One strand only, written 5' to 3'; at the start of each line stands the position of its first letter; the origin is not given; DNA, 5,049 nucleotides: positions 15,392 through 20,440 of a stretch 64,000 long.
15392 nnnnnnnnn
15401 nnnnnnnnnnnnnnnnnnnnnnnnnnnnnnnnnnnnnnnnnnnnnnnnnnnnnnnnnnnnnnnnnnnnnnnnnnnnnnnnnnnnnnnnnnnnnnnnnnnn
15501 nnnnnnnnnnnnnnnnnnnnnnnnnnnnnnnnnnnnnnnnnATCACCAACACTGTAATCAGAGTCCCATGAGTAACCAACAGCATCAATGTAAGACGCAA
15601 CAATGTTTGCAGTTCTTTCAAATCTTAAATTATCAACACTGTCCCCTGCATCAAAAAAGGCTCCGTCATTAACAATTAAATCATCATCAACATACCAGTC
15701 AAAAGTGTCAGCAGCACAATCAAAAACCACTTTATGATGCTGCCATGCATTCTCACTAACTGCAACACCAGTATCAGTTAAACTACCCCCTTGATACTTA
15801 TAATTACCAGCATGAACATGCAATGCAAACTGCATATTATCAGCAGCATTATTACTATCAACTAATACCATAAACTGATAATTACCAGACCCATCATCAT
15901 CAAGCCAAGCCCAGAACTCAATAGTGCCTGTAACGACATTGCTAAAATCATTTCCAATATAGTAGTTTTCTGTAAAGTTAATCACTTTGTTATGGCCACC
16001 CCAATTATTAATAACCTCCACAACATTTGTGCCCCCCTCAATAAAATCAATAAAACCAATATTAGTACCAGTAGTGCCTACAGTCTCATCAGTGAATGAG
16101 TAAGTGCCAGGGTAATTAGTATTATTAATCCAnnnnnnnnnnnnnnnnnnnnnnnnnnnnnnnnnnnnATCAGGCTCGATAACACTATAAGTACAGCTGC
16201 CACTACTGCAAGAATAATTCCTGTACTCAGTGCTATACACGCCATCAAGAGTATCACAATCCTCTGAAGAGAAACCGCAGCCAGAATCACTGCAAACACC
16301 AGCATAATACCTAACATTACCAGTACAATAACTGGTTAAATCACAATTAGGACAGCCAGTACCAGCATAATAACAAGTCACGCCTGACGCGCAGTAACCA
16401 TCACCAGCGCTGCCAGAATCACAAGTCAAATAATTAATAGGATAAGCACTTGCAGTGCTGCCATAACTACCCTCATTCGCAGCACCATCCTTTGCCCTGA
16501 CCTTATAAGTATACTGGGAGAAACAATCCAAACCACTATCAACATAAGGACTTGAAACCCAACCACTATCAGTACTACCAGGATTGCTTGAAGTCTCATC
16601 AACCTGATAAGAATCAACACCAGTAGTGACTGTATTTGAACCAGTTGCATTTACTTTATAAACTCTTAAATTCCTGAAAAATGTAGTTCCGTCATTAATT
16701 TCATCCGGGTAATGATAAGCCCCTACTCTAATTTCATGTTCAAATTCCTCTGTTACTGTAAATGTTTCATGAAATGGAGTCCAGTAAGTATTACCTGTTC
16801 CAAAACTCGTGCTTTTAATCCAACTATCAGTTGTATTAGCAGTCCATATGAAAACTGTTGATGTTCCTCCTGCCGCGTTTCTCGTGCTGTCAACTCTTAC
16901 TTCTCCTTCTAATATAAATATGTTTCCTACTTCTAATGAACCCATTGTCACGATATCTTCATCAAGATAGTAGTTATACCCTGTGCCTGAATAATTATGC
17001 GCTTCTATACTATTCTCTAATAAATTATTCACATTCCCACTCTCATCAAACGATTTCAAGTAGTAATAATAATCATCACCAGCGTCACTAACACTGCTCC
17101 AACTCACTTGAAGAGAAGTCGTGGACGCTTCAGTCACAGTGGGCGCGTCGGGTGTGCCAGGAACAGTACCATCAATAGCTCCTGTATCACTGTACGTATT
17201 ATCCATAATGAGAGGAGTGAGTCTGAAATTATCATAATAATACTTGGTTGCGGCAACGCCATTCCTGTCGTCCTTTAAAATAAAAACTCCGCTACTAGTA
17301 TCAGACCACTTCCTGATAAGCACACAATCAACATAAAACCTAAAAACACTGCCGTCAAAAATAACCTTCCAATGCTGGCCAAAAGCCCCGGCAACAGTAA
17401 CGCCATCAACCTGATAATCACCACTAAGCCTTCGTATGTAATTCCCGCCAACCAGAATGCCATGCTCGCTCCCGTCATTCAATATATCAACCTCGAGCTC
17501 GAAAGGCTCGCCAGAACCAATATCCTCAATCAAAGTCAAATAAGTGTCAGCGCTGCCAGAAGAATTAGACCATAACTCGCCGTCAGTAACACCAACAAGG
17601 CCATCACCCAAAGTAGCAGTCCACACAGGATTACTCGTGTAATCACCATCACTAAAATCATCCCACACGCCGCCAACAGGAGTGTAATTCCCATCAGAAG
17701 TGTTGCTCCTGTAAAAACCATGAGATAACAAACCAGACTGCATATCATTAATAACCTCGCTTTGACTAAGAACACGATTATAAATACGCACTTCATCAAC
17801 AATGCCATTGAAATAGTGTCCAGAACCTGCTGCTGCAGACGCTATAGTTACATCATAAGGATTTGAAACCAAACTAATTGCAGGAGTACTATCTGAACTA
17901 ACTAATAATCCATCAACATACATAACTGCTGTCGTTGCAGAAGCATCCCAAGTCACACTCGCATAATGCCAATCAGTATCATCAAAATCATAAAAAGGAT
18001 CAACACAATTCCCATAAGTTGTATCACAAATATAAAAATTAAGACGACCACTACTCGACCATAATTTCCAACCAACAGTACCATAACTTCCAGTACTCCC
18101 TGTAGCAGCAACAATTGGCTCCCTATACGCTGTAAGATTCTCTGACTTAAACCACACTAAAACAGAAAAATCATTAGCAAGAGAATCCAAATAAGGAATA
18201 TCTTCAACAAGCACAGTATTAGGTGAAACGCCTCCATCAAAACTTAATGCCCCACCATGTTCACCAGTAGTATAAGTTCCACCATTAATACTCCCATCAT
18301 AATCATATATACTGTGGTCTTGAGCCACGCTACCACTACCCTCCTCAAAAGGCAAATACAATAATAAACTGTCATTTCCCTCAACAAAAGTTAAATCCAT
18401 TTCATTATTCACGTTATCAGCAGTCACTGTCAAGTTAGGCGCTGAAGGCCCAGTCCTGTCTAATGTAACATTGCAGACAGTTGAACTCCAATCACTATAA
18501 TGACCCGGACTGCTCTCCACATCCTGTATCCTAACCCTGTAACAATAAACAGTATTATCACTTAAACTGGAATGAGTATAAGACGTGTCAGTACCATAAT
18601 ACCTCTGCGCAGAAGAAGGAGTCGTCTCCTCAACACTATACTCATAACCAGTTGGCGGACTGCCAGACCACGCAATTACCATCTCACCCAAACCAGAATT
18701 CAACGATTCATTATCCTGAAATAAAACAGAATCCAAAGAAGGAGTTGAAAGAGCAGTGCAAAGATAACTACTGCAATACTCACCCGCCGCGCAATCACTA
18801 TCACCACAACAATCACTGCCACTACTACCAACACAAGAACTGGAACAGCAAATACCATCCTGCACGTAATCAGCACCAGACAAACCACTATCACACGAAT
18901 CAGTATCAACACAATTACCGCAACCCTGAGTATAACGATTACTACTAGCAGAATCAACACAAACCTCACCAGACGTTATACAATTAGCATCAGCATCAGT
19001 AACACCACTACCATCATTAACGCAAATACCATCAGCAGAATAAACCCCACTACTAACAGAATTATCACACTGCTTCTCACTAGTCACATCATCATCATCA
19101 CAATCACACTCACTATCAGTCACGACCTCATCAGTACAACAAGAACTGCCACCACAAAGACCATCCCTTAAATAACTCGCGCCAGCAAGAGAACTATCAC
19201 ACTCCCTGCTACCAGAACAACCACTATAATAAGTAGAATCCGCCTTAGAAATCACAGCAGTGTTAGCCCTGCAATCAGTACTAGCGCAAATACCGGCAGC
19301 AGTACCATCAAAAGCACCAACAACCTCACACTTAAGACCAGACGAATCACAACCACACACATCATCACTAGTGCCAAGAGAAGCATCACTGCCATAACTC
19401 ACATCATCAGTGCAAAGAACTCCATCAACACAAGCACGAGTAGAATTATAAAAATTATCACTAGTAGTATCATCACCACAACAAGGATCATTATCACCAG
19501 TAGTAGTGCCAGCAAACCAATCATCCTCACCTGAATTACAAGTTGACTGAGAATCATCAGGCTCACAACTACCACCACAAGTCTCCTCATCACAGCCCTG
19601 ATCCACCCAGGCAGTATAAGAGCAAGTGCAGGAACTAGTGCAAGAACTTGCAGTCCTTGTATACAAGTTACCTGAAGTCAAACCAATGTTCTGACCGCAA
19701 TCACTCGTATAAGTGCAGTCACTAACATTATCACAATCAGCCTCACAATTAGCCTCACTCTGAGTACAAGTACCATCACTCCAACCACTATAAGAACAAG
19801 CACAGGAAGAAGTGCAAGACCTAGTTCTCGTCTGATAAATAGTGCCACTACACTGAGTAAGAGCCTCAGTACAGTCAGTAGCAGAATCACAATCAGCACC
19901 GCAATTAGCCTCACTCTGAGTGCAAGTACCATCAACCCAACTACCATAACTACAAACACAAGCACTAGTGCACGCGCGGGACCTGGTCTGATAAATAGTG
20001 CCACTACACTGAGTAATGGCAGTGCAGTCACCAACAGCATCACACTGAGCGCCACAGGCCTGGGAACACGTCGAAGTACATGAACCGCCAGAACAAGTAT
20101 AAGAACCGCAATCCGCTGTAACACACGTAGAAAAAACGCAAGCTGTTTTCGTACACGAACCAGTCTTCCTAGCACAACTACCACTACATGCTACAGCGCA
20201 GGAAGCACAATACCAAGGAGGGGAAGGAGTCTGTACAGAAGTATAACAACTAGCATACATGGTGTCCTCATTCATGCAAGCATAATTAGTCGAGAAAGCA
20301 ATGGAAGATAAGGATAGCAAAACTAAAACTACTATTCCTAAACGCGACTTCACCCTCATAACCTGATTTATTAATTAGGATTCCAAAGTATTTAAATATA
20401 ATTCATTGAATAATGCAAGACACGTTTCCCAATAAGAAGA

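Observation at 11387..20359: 2990-aa cysteine-rich, heavily sequon-decorated surface protein: candidate host-attachment adhesin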

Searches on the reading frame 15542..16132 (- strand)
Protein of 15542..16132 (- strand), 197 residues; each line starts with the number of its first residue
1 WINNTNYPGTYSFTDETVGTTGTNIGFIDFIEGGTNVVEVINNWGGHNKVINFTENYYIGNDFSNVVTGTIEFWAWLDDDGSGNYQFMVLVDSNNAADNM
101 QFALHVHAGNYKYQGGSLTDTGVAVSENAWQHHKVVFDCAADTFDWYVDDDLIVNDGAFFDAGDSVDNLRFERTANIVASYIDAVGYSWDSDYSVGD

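Call 53: search_solved_structures(query=A4, max_evalue=10)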
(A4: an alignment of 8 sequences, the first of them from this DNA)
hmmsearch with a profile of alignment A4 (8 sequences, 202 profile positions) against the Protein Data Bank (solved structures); distinct sequences matched with E-value up to 10: 13.
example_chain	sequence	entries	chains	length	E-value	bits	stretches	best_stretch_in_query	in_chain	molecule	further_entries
5hon_A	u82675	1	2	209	0.00027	24.2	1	9-161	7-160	Extracellular arabinanase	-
4qvs_A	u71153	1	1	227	0.013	18.7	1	73-160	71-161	S-layer domain-containing protein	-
3r05_A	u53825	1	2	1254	0.024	17.8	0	122-149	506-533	Neurexin-1-alpha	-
3poy_A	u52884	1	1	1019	0.028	17.6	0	122-149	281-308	Neurexin-1-alpha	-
7ji1_A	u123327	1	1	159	0.028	17.6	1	45-158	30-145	ADP-ribosyl cyclase / cyclic ADP-ribose hydrolase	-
3qcw_A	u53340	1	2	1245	0.034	17.3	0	122-149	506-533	Neurexin-1-alpha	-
4dqa_A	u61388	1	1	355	0.064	16.4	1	114-156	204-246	uncharacterized protein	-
6cw1_A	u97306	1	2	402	0.13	15.4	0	122-149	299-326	Neurexin-1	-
6dfk_A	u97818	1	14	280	0.14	15.3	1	88-150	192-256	Subunit of proteaseome activator complex,putative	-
6muv_c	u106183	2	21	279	0.15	15.2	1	88-150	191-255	Proteasome activator PA28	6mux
7nj7_F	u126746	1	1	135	0.18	14.9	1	146-200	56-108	Nb8200 core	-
2a6z_A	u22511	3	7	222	0.38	13.9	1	66-152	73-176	Emp47p (form2) | Emp47p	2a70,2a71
2a6y_A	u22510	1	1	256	0.51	13.5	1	66-152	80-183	Emp47p (form1)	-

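Call 54: search_protein_families(library=pfam, alignment_id=A4, max_evalue=10)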
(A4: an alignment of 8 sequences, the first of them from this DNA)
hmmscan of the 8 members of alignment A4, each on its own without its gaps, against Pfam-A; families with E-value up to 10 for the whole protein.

A. member 1, seq(197 aa): 0 families

B. families by the number of members that match (of 8 scanned): 7 families
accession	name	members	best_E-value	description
PF22585.3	Sialidase-like_CBM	2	9.3e-07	Sialidase-like, CBM domain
PF13385.13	Laminin_G_3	2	4.2e-05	Concanavalin A-like lectin/glucanases superfamily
PF14099.13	Polysacc_lyase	1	0.00022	Polysaccharide lyase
PF17801.7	Melibiase_C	1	0.0064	Alpha galactosidase C-terminal beta sandwich domain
PF11178.13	DUF2963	1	0.14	Protein of unknown function (DUF2963)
PF17802.7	SpaA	1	0.17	Prealbumin-like fold domain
PF16017.11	BTB_3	1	0.21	BTB/POZ domain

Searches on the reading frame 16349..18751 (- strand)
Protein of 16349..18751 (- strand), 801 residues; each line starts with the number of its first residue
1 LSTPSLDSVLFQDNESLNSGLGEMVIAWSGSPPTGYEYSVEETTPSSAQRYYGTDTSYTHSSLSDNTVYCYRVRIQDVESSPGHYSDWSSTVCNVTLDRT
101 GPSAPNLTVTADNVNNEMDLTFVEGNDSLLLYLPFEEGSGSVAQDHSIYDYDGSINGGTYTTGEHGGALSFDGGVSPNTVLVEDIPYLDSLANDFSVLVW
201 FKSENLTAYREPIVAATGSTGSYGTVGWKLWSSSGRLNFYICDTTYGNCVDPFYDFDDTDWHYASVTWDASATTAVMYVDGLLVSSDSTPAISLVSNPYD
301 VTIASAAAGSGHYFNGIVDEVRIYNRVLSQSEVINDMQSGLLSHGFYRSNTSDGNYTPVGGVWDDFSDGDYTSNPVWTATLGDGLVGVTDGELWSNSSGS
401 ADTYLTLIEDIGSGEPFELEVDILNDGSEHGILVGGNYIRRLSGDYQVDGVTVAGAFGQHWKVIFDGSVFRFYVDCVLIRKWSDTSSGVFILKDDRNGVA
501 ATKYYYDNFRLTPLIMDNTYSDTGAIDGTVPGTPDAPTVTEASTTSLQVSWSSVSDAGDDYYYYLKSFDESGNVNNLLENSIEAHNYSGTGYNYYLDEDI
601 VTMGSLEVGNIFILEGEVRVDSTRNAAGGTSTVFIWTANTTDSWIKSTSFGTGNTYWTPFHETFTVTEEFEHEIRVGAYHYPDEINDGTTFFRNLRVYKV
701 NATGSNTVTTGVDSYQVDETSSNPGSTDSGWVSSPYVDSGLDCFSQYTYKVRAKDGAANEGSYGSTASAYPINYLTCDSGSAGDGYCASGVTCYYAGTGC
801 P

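Call 102: search_solved_structures(query=window:16349-18751:-, max_evalue=1)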
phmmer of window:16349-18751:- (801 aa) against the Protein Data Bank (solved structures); distinct sequences matched with E-value up to 1: 2.
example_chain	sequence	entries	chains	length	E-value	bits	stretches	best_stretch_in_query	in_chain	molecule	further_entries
8g4l_bm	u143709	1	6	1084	0.23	13.2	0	529-565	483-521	Titin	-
1bj8_A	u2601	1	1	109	0.57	11.9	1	53-97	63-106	GP130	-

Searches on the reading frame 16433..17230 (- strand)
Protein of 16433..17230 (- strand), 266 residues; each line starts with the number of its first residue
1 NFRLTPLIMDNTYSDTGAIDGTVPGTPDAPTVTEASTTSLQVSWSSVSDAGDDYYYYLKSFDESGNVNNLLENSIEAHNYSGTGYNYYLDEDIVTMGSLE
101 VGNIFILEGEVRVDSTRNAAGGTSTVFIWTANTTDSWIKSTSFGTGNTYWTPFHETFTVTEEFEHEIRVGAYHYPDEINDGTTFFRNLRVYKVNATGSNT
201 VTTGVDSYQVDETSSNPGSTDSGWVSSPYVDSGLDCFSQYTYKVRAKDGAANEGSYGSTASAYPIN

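Call 63: search_protein_families(library=pfam, proteins=[window:16433-17230:-], max_evalue=1)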
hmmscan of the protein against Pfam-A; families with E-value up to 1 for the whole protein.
seq(266 aa): 2 families
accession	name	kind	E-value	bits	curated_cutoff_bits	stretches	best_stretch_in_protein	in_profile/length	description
PF00041.27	fn3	-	0.0042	17.7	25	1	27-67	3-43/84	Fibronectin type III domain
PF25300.1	Fn3_Dep-1_3rd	-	0.061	13.6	26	1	31-57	4-30/85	Dep-1 third Fn3-like domain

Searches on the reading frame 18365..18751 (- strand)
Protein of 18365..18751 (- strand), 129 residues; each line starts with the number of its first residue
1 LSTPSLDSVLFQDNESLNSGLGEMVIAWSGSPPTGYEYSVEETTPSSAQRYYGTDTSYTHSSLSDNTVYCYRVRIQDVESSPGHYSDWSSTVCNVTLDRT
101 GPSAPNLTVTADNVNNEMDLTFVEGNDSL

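Call 63: search_protein_families(library=pfam, proteins=[window:18365-18751:-], max_evalue=1)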
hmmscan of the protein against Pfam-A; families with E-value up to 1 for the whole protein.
seq(129 aa): 3 families
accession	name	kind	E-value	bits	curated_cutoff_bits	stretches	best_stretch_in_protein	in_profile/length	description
PF09294.16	Interfer-bind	-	5.5e-05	23.8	21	1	35-94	43-101/104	Interferon-alpha/beta receptor, fibronectin type III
PF21605.3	CRLF2-like_D2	-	0.029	14.9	27.3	1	47-92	41-89/94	Cytokine receptor-like factor 2-like, D2 domain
PF16656.11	Pur_ac_phosph_N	-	0.19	12.7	30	1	35-89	38-89/93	Purple acid Phosphatase, N-terminal domain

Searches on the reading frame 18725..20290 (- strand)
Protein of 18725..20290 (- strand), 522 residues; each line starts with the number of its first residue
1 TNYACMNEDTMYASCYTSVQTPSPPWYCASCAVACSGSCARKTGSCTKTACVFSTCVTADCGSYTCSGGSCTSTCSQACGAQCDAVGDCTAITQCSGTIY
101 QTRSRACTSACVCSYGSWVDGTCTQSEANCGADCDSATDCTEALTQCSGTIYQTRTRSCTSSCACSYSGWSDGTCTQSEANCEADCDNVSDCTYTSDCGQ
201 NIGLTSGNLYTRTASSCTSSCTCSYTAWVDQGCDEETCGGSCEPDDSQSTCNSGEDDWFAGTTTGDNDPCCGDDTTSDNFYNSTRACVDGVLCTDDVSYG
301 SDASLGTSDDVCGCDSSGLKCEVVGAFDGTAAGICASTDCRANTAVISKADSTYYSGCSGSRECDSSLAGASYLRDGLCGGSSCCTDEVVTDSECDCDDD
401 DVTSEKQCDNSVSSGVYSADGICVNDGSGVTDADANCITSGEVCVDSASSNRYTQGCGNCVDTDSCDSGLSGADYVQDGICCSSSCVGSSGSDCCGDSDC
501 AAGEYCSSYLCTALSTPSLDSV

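Call 103: search_solved_structures(query=window:18725-20290:-, max_evalue=1)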
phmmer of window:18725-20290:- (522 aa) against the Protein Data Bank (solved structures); distinct sequences matched with E-value up to 1: 1.
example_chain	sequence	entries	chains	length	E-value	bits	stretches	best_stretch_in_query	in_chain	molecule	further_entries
3h7t_A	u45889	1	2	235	0.92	11.3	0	255-302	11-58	Group 3 allergen SMIPP-S YvT004A06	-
